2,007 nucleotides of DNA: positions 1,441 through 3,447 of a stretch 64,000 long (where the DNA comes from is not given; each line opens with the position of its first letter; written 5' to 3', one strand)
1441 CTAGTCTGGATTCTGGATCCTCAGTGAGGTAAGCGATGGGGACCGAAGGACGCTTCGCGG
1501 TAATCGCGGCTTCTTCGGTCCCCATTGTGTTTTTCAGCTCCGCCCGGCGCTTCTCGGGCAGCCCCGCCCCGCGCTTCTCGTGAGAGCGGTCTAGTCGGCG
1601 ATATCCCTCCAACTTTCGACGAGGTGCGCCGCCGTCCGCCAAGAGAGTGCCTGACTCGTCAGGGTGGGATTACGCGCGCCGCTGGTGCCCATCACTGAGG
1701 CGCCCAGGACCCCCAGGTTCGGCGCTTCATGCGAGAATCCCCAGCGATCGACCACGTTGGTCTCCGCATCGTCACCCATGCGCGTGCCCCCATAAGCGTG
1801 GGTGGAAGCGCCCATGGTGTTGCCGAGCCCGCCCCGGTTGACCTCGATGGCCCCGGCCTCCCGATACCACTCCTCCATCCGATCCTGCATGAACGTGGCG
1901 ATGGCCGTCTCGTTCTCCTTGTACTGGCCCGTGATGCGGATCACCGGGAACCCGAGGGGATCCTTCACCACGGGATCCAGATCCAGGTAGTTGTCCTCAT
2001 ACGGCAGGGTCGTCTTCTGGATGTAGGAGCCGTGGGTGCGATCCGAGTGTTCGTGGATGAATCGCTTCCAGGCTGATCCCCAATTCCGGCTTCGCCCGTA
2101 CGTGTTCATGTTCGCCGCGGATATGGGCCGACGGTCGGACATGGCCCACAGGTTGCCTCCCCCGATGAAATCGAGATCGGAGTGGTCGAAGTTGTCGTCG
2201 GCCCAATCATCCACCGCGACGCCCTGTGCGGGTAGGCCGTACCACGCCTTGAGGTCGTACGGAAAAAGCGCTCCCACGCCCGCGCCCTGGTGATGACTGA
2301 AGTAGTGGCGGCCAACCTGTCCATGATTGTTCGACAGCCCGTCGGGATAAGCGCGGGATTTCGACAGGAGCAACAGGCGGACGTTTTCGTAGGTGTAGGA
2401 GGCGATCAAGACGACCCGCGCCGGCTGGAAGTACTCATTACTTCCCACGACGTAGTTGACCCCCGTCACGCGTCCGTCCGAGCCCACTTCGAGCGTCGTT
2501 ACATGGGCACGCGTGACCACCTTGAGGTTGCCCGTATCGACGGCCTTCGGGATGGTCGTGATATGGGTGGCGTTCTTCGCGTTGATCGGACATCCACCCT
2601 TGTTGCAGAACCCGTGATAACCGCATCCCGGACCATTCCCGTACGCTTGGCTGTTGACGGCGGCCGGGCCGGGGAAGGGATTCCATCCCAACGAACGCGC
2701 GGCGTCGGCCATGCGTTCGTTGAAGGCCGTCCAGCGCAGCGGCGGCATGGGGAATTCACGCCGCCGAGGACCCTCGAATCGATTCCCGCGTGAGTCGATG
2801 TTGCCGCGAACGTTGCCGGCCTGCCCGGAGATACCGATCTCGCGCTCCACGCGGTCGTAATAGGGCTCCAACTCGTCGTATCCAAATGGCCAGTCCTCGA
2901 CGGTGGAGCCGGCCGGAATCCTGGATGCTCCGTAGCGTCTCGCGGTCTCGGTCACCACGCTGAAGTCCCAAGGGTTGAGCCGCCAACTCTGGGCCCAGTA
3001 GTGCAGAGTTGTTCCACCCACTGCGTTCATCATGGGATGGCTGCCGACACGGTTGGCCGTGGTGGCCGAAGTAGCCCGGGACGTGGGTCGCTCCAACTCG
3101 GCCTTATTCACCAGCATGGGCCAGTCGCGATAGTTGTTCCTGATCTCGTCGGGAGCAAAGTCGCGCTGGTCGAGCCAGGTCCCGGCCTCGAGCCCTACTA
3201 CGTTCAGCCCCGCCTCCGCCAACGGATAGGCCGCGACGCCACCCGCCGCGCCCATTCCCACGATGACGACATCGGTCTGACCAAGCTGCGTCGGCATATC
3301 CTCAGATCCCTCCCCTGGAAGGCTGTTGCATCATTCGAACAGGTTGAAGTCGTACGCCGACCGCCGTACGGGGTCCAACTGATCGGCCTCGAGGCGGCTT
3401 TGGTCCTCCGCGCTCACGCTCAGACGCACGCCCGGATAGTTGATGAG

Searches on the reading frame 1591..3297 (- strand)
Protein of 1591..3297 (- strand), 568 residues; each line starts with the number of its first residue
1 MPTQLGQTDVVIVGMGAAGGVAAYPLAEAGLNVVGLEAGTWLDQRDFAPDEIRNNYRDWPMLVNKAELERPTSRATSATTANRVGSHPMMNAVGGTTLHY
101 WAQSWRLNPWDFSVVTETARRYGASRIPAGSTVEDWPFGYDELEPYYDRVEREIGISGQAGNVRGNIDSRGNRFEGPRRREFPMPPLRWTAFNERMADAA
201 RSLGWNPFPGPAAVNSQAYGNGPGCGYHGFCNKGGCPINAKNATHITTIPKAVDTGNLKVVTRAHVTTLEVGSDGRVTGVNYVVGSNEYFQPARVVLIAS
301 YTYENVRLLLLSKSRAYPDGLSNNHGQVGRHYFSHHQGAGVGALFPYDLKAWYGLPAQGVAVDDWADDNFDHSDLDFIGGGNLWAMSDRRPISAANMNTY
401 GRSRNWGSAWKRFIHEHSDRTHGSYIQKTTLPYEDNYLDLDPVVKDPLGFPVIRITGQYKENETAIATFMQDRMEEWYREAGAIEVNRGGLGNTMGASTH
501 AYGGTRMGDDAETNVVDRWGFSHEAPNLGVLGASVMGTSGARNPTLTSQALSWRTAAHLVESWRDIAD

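Call 67: search_protein_families(library=pfam, proteins=[window:1591-3297:-], max_evalue=0.00001)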
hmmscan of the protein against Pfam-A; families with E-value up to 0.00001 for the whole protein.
window:1591-3297:- (568 aa): 2 families
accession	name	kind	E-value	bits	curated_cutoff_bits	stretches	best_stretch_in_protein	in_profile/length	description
PF05199.19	GMC_oxred_C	-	8.4e-15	56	24.6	1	432-551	1-138/139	GMC oxidoreductase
PF00732.25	GMC_oxred_N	-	1.3e-10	42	23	1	138-335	58-216/218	GMC oxidoreductase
